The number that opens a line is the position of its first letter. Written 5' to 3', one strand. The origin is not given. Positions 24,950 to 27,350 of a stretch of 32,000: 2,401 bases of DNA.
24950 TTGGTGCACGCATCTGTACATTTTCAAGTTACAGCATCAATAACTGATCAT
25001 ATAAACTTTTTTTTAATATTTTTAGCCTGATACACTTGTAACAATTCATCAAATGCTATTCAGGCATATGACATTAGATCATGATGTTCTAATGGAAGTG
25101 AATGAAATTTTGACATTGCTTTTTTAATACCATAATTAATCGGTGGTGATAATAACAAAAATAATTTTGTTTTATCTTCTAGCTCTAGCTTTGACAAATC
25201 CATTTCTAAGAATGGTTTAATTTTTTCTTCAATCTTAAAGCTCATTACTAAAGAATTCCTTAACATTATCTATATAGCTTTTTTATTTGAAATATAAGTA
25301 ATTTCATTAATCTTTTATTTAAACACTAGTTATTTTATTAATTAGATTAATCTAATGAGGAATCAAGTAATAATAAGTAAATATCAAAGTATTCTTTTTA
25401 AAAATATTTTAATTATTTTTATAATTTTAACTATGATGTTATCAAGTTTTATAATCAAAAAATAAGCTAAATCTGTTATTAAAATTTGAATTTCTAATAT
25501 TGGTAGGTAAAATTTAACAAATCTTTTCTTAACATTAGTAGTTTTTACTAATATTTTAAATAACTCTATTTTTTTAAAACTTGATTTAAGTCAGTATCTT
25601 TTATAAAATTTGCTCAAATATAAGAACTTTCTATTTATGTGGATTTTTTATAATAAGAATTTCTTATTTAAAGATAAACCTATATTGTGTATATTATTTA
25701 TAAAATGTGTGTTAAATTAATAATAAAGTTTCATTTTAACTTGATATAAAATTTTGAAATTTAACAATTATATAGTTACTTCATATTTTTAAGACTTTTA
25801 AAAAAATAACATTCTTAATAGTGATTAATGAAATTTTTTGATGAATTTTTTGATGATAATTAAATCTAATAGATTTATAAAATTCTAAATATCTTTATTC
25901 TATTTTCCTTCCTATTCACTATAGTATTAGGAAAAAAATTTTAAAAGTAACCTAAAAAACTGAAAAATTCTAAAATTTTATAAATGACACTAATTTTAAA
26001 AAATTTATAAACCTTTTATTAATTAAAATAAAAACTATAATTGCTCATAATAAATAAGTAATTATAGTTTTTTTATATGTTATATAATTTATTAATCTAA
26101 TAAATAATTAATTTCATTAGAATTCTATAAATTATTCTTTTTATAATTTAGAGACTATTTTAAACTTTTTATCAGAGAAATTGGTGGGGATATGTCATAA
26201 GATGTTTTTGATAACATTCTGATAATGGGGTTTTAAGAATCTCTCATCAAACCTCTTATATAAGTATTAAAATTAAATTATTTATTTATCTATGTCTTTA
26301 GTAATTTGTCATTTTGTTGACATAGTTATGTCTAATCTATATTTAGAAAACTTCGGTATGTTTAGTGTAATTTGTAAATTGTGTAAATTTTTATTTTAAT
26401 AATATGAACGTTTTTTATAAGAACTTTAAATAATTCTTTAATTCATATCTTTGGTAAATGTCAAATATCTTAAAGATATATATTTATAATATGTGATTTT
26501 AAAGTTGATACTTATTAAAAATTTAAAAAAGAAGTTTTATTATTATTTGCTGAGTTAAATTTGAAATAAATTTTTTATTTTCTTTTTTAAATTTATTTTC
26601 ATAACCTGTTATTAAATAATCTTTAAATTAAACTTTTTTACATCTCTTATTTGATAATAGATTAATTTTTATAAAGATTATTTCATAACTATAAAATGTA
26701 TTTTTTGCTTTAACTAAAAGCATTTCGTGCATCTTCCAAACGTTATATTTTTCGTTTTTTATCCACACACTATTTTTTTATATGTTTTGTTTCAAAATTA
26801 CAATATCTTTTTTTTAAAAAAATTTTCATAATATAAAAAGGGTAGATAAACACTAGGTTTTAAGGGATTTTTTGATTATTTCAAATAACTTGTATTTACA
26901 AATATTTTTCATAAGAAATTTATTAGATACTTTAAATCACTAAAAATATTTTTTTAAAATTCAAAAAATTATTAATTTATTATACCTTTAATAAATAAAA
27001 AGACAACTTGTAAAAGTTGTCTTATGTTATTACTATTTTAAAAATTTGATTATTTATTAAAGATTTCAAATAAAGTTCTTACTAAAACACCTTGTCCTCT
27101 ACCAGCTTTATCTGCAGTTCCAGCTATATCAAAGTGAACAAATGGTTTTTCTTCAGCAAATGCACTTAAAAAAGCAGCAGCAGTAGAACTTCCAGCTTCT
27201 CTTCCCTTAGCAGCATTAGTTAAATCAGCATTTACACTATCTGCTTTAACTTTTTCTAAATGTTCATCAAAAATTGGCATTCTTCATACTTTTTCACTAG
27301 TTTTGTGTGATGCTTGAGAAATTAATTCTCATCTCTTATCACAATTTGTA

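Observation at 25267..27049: A 1.78 kb ORF-free, ultra-AT-rich gap between pepA and the sigma-like gene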

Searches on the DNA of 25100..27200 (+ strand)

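Call 9: search_rna_families(source=window, start=25100, end=27200, threshold=evalue, max_evalue=10)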
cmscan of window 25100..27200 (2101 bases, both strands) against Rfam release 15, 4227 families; matches with E-value up to 10: 0.
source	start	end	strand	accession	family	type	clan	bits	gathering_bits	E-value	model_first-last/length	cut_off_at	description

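Call 67: search_dna_similar(query=window:25270-27049:+, collection=plasmids, mode=distant, max_rows=8)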
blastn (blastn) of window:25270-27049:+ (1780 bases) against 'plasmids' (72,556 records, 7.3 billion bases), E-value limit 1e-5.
No match.

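Call 68: search_dna_similar(query=window:25270-27049:+, collection=phages, mode=distant, max_rows=8)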
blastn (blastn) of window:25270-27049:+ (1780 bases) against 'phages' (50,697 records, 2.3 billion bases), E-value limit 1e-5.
No match.
